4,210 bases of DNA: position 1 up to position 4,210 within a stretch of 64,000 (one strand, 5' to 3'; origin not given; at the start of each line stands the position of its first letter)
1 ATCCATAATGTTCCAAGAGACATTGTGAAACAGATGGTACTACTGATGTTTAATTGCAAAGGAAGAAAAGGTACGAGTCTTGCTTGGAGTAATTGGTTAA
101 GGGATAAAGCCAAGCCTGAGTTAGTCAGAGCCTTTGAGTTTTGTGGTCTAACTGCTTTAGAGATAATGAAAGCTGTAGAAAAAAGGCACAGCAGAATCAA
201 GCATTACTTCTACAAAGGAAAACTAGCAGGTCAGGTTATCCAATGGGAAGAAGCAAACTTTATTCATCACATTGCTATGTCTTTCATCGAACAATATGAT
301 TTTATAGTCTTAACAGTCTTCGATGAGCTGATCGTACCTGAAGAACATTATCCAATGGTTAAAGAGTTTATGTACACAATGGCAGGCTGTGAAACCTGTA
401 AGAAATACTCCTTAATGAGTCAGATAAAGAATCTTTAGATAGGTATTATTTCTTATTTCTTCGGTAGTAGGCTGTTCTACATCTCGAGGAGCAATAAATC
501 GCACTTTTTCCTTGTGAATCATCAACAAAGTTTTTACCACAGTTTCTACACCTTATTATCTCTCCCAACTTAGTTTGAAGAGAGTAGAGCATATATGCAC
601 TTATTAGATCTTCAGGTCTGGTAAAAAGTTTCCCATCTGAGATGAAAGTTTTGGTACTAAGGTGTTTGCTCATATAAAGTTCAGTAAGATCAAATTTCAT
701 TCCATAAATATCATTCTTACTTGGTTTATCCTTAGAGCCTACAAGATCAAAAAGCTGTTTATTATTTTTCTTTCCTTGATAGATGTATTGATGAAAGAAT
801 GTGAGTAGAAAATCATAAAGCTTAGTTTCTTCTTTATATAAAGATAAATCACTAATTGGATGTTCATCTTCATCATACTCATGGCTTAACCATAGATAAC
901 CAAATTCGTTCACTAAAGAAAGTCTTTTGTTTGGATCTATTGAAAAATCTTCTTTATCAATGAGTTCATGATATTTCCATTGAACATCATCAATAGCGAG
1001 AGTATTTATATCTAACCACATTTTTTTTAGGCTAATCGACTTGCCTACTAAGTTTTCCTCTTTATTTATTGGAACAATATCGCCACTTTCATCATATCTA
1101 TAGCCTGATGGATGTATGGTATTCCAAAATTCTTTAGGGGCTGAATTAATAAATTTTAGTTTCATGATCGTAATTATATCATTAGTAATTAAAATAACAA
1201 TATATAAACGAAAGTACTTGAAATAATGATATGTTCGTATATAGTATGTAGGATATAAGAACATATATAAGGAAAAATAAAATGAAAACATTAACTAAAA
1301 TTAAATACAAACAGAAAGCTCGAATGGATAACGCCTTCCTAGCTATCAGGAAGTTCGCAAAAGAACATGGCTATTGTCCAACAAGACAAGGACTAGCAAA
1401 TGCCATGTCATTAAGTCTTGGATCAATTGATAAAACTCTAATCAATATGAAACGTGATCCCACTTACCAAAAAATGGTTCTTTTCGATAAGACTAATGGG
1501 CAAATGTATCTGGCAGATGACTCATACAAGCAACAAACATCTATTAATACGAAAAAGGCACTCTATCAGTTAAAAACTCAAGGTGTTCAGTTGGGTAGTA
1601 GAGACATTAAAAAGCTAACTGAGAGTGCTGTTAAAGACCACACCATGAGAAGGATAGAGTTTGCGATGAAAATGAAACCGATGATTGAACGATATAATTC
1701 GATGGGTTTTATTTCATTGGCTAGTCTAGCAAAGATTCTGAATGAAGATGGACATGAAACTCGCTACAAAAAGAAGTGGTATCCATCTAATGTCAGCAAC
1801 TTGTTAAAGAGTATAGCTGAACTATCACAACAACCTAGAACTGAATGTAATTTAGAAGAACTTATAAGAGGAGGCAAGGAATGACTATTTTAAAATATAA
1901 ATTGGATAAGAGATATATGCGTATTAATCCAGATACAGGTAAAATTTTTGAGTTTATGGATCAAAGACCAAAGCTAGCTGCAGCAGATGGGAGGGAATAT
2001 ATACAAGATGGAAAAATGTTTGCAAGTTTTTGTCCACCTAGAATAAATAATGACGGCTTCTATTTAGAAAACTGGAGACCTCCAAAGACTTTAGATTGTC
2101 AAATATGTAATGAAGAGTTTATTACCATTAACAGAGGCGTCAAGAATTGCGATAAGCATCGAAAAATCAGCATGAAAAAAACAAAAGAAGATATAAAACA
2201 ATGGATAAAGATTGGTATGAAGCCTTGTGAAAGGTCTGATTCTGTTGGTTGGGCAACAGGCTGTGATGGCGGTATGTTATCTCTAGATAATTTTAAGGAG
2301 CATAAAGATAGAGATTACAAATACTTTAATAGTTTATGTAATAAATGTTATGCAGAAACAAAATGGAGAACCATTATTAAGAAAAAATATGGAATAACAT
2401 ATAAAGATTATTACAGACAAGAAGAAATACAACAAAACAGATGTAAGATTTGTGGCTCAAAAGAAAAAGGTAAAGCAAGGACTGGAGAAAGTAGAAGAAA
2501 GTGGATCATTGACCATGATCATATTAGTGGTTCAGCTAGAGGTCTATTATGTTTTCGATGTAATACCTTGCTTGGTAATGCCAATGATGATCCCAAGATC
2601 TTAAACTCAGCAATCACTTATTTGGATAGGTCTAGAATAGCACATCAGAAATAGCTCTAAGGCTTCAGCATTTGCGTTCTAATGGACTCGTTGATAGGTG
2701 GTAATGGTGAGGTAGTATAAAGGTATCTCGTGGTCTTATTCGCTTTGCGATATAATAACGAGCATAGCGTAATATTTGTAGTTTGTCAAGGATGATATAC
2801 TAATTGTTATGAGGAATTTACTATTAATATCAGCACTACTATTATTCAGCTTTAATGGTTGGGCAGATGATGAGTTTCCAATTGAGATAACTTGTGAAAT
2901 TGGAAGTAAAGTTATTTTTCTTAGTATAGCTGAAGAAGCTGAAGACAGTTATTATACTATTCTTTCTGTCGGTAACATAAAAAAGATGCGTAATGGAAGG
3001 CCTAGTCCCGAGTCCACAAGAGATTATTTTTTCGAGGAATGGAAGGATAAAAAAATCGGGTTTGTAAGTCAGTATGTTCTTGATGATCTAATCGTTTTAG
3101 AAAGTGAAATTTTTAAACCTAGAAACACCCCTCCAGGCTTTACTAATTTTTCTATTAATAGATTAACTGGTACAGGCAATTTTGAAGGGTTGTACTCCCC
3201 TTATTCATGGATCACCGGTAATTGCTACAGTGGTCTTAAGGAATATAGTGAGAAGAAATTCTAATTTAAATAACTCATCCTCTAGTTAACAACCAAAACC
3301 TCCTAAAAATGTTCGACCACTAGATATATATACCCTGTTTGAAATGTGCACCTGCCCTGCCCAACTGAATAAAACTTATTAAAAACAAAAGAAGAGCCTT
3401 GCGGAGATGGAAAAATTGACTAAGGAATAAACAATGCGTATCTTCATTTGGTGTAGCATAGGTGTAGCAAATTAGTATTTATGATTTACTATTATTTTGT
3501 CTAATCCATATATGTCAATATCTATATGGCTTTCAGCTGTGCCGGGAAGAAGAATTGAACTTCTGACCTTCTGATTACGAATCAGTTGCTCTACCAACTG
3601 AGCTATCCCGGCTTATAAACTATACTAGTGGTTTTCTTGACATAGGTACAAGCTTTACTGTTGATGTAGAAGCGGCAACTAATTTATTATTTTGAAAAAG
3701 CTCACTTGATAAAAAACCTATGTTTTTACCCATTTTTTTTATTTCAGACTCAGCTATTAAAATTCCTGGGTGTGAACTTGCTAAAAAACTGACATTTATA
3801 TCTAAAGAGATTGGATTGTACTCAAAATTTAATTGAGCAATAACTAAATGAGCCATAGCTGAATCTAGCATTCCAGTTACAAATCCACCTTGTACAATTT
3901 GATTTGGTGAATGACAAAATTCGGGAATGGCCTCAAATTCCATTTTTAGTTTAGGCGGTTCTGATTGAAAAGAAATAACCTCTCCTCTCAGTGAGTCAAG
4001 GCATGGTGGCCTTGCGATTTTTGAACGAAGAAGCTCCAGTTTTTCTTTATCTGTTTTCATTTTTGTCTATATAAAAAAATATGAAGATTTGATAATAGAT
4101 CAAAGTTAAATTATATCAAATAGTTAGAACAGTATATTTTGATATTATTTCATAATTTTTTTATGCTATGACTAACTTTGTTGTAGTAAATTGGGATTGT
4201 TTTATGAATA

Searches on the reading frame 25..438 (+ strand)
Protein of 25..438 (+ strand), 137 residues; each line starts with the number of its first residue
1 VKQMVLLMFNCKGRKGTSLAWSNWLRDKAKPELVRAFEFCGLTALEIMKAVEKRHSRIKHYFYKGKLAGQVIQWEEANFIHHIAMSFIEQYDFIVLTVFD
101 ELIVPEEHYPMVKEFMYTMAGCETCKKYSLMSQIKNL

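Call 6: search_protein_families(library=pfam, proteins=[window:25-438:+], max_evalue=0.00001)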
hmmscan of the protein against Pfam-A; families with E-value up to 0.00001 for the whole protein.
window:25-438:+ (137 aa): 0 families

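Call 44: search_protein_families(library=pfam, proteins=[window:25-438:+], max_evalue=5)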
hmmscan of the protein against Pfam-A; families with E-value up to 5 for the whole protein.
window:25-438:+ (137 aa): 1 family
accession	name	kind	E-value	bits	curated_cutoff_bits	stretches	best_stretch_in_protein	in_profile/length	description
PF22172.1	C2c1_helical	-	0.15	12.2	27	1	21-78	98-156/168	CRISPR-associated endonuclease C2c1 second helical domain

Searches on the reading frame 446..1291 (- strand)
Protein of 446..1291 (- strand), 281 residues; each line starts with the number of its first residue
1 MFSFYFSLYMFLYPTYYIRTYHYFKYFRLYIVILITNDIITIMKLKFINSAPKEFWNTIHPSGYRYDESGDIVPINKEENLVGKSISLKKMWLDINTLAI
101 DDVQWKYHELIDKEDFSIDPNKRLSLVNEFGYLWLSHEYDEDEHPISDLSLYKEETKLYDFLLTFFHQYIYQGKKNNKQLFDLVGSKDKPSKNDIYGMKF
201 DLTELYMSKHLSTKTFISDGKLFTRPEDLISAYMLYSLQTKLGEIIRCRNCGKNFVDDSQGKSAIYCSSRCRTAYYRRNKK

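Call 6: search_protein_families(library=pfam, proteins=[window:446-1291:-], max_evalue=0.00001)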
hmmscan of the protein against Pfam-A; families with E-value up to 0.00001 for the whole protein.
window:446-1291:- (281 aa): 0 families

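Call 44: search_protein_families(library=pfam, proteins=[window:446-1291:-], max_evalue=5)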
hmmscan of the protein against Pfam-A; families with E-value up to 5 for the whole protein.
window:446-1291:- (281 aa): 8 families
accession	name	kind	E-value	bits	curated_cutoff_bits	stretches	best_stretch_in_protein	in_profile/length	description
PF19553.4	DUF6076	-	0.019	15.1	23.5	1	245-271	51-76/168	Family of unknown function (DUF6076)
PF03604.18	Zn_ribbon_RPAB4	-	0.027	14.6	24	1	241-252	13-24/32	DNA directed RNA polymerase, 7 kDa subunit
PF11706.13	zf-CGNR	-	0.058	13.6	24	1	247-271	4-31/44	CGNR zinc finger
PF24900.1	TRASH_ZMYM4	-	0.074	13.5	27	1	258-275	18-35/42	Zinc finger MYM-type protein 4-like, TRASH domain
PF11910.14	NdhO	-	0.083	13.3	25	1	39-98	6-64/66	Cyanobacterial and plant NDH-1 subunit O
PF03884.20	YacG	-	0.084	13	25.5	1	246-273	1-28/52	DNA gyrase inhibitor YacG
PF24461.1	DUF7576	-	0.98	9.8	27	0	256-275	39-58/60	Family of unknown function (DUF7576)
PF01753.24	zf-MYND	-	2.4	8.7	22.7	1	246-276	12-32/39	MYND finger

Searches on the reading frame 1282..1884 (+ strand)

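Call 6: search_protein_families(library=pfam, proteins=[window:1282-1884:+], max_evalue=0.00001)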
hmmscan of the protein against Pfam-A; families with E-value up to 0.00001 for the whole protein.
window:1282-1884:+ (200 aa): 0 families

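Call 44: search_protein_families(library=pfam, proteins=[window:1282-1884:+], max_evalue=5)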
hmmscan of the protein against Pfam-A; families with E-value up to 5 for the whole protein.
window:1282-1884:+ (200 aa): 3 families
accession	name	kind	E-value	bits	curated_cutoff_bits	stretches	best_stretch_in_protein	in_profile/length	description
PF07508.19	Recombinase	-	0.00032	21.4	21.1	1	142-177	16-51/102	Recombinase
PF01726.22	LexA_DNA_bind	-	0.02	15.1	23.7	1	17-55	10-49/65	LexA DNA binding domain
PF14800.11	DUF4481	-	0.086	12.6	25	1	77-124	9-56/293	Domain of unknown function (DUF4481)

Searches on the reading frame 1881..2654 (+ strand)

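Call 6: search_protein_families(library=pfam, proteins=[window:1881-2654:+], max_evalue=0.00001)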
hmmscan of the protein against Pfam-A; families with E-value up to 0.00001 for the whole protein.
window:1881-2654:+ (257 aa): 1 family
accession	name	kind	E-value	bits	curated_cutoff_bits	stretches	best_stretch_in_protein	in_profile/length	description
PF02945.21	Endonuclease_7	-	4.1e-20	71.9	23.6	1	166-249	4-81/82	Recombination endonuclease VII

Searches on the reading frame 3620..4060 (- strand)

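Call 6: search_protein_families(library=pfam, proteins=[window:3620-4060:-], max_evalue=0.00001)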
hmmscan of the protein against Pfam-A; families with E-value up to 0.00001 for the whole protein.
window:3620-4060:- (146 aa): 1 family
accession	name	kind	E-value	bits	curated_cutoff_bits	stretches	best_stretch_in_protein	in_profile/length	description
PF03061.28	4HBT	-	1.9e-06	28.5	20.6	1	55-126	3-75/79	Thioesterase superfamily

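Call 12: search_protein_families(library=ncbifam, proteins=[window:3620-4060:-], max_evalue=0.001)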
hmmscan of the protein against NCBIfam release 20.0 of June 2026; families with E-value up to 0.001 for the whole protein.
window:3620-4060:- (146 aa): 1 family
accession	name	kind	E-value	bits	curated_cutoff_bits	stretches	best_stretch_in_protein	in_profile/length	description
TIGR00369.1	unchar_dom_1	domain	8e-07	29.2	36.6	1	49-135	28-115/117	hotdog fold thioesterase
